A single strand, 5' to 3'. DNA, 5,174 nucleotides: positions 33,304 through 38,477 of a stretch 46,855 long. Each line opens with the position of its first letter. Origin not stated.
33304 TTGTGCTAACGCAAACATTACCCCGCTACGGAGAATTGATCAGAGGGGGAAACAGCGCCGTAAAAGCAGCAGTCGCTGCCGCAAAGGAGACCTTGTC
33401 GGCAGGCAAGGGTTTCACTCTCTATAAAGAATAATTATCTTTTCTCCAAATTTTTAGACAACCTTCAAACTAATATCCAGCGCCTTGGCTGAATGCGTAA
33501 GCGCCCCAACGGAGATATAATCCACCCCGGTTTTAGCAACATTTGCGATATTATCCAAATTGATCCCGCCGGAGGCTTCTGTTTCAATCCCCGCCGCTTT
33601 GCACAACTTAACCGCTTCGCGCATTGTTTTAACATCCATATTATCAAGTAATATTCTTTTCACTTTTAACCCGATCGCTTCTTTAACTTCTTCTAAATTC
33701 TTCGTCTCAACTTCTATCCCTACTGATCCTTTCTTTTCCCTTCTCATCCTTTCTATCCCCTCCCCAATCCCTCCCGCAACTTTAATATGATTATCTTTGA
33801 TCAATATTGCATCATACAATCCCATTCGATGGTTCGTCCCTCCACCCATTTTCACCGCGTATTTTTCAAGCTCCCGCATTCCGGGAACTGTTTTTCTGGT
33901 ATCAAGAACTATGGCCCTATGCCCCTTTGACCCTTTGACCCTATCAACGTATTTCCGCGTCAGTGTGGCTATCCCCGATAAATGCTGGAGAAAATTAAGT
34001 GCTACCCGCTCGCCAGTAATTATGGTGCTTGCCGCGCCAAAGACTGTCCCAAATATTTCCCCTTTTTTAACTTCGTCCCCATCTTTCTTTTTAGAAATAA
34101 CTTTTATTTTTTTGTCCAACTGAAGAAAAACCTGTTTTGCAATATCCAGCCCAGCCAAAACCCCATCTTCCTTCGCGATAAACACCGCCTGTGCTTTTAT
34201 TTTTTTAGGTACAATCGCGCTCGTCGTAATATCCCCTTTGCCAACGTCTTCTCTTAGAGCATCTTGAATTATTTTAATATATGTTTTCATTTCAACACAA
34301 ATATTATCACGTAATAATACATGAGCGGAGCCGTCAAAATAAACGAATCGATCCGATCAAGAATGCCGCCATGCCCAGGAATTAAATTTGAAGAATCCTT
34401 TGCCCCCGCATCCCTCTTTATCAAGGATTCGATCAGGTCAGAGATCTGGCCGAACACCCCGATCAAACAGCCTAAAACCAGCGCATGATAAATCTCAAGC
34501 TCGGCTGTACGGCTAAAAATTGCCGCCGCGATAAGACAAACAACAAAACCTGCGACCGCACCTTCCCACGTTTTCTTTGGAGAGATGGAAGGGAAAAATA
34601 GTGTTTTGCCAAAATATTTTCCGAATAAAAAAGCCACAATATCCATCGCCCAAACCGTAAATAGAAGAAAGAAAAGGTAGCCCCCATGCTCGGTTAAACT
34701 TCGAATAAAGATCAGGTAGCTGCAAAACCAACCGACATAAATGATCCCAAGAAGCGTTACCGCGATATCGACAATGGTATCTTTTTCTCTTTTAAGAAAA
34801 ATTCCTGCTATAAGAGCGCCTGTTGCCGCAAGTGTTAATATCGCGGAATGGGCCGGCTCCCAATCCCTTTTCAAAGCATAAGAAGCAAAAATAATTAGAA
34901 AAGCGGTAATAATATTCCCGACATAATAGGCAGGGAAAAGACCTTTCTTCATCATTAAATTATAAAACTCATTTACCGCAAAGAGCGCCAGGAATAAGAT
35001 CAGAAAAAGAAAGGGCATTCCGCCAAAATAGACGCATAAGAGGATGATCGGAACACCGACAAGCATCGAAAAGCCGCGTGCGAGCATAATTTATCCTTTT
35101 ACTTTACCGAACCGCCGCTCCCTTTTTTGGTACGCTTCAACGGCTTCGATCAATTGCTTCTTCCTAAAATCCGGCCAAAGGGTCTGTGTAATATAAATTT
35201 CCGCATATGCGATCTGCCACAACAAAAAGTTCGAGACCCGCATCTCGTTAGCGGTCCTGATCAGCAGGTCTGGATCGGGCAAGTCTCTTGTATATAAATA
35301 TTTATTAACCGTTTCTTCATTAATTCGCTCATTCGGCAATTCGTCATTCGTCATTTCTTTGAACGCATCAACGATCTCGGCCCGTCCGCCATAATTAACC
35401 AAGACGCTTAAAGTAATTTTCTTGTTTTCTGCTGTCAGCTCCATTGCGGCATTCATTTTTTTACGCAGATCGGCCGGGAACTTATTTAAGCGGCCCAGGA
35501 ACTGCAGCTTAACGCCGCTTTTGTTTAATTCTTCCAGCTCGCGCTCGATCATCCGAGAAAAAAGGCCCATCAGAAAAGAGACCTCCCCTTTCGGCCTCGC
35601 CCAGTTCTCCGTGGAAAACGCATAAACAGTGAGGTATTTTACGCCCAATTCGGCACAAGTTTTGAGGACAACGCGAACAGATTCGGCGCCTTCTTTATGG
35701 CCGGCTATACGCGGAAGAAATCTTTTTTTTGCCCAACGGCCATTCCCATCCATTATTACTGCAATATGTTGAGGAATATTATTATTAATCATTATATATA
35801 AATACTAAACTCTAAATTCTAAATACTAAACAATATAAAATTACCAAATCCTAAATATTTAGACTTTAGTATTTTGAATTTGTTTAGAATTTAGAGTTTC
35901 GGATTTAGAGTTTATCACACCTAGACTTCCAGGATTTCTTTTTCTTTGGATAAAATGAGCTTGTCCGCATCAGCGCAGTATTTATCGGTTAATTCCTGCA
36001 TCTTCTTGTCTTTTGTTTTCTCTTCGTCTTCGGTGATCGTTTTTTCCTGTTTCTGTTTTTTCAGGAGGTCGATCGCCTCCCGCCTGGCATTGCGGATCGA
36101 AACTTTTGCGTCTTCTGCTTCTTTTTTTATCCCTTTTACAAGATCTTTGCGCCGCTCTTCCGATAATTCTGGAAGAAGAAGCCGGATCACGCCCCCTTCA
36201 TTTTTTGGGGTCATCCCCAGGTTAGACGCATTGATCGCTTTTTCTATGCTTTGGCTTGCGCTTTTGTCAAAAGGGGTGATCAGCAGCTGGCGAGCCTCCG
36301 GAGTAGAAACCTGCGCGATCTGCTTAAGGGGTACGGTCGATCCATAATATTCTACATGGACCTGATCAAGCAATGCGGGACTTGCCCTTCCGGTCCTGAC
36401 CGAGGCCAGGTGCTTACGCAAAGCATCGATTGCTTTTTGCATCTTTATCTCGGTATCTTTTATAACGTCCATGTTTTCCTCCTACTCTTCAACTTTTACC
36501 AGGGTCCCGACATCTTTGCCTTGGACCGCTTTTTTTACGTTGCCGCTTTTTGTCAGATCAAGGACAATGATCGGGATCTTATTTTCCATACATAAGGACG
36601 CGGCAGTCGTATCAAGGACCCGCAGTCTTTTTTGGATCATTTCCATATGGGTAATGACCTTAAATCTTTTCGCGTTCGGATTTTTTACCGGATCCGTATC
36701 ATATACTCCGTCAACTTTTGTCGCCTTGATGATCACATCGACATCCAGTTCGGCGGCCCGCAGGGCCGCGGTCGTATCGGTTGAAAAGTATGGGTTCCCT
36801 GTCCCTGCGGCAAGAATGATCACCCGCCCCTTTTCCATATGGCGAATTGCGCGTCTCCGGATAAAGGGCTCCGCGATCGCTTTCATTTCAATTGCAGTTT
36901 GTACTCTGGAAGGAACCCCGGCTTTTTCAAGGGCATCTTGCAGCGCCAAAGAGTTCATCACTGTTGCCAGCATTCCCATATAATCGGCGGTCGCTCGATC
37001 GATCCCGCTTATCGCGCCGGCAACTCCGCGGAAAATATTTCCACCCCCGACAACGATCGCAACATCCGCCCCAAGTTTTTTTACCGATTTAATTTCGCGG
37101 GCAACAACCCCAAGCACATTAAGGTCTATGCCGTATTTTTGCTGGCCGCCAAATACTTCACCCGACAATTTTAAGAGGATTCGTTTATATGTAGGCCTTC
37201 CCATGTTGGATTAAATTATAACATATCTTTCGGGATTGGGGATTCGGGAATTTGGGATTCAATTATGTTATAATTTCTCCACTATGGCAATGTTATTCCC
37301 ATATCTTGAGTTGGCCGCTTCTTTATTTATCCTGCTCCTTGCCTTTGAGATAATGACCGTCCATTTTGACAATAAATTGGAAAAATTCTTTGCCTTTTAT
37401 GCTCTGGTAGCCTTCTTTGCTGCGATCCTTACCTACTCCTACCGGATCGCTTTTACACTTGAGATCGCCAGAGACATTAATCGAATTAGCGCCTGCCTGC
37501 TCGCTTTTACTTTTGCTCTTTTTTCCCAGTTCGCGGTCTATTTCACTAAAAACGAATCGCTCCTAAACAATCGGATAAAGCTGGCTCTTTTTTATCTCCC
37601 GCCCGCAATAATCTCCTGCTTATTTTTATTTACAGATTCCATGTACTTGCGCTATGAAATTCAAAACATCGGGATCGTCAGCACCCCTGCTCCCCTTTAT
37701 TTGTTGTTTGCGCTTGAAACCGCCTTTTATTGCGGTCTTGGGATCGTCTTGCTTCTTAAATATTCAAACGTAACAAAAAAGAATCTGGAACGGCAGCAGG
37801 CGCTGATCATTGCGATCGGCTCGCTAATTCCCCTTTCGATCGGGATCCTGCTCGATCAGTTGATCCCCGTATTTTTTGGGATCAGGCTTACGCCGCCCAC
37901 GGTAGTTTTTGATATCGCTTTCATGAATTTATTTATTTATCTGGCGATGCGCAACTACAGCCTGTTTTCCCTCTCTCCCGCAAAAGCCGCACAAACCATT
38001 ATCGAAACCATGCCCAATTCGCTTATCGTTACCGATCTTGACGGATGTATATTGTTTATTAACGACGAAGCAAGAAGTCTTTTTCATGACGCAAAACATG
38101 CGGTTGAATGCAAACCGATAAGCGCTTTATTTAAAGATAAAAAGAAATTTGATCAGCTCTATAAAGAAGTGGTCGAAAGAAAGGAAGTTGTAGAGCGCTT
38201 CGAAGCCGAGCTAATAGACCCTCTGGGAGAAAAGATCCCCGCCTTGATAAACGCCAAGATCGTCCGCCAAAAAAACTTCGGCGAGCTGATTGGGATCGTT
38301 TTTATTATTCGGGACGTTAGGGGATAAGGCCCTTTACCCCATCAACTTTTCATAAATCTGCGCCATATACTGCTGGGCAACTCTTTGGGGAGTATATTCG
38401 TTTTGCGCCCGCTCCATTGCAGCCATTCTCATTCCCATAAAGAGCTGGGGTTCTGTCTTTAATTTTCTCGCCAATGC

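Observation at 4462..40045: Five orphan genes at three loci share one bipartite motif, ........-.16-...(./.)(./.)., with sigma-28/FliA-like geometry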

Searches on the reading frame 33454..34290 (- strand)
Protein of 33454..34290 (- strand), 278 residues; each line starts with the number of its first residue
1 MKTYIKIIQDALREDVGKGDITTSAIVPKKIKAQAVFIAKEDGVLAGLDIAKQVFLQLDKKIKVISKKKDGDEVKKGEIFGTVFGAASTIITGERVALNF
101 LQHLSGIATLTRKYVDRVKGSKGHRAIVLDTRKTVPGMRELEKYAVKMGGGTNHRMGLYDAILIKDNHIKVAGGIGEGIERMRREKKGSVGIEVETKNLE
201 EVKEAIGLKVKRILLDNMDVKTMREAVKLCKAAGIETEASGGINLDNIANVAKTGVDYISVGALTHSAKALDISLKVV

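Call 9: search_protein_families(library=pfam, proteins=[window:33454-34290:-], max_evalue=0.00001)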
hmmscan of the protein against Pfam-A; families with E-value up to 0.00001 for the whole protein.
window:33454-34290:- (278 aa): 2 families
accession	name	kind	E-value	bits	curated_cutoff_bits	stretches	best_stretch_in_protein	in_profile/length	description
PF01729.25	QRPTase_C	-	7.5e-59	198.7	23.1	1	107-276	1-169/169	Quinolinate phosphoribosyl transferase, C-terminal domain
PF02749.22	QRPTase_N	-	1.2e-23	83.5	27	1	20-105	1-82/82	Quinolinate phosphoribosyl transferase, N-terminal domain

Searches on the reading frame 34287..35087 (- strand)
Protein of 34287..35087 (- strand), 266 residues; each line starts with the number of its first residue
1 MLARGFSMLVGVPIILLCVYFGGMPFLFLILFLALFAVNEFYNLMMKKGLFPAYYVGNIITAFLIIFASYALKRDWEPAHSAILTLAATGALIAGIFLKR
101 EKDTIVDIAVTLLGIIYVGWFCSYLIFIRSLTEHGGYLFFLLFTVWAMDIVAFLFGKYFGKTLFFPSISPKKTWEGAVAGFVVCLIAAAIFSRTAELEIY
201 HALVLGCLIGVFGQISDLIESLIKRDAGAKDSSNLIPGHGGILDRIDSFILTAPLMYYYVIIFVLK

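Call 9: search_protein_families(library=pfam, proteins=[window:34287-35087:-], max_evalue=0.00001)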
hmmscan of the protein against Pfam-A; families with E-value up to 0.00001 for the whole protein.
window:34287-35087:- (266 aa): 1 family
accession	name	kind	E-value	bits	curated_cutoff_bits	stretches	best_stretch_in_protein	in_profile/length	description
PF01148.25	CTP_transf_1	-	1.4e-61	209.1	24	1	3-263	2-264/264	Cytidylyltransferase family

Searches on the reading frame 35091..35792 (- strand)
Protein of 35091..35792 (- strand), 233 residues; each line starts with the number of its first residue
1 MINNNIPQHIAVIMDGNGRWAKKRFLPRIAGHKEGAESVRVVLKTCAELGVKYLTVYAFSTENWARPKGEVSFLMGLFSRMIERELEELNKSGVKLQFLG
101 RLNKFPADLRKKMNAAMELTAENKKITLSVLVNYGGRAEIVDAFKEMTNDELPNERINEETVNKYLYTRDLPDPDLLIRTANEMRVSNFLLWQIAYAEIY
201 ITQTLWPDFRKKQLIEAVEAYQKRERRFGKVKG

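Call 10: search_protein_families(library=pfam, proteins=[window:35091-35792:-], max_evalue=0.00001)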
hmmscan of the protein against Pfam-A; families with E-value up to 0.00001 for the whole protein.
window:35091-35792:- (233 aa): 1 family
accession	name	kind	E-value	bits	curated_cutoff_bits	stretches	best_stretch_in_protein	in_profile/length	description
PF01255.24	Prenyltransf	-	2.4e-89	299.1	27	1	13-229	1-219/219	Putative undecaprenyl diphosphate synthase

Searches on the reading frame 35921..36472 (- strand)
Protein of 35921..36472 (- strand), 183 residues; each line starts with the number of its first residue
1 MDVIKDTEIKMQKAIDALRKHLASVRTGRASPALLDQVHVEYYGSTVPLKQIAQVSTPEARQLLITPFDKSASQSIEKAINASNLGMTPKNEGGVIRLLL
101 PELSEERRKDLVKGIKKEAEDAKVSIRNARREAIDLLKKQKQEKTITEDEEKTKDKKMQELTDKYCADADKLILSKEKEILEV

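Call 10: search_protein_families(library=pfam, proteins=[window:35921-36472:-], max_evalue=0.00001)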
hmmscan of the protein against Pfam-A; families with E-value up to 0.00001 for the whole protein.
window:35921-36472:- (183 aa): 1 family
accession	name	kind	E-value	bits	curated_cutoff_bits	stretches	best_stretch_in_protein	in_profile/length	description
PF01765.24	RRF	-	4.5e-64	215.7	29.7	1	18-181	1-164/164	Ribosome recycling factor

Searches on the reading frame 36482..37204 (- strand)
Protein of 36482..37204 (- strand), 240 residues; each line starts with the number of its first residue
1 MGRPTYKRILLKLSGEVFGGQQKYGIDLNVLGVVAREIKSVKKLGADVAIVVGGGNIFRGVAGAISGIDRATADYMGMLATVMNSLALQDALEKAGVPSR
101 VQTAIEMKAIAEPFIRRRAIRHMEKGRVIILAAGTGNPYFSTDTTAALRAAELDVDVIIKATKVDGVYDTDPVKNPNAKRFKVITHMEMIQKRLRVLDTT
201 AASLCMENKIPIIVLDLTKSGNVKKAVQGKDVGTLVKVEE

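Call 10: search_protein_families(library=pfam, proteins=[window:36482-37204:-], max_evalue=0.00001)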
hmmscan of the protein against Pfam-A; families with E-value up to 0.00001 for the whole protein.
window:36482-37204:- (240 aa): 1 family
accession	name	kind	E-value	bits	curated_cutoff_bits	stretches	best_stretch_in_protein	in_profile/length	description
PF00696.33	AA_kinase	-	5e-33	115.2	24.9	1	7-216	1-234/234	Amino acid kinase family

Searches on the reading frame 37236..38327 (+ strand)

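Call 10: search_protein_families(library=pfam, proteins=[window:37236-38327:+], max_evalue=0.00001)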
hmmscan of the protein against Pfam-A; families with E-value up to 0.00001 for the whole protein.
window:37236-38327:+ (363 aa): 3 families
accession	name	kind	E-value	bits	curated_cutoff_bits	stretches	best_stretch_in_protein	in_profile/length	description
PF16927.11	HisKA_7TM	-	9.1e-14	52.3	28.6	1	28-248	5-224/224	N-terminal 7TM region of histidine kinase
PF13426.13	PAS_9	-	7.8e-12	45.8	27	1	260-361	1-101/103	PAS domain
PF00989.32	PAS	-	2.7e-11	43.9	22.6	1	253-361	4-113/113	PAS fold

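Call 79: search_protein_families(library=padloc, proteins=[window:37236-38327:+], max_evalue=0.01)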
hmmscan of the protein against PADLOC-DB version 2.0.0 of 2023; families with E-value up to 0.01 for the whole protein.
window:37236-38327:+ (363 aa): 0 families
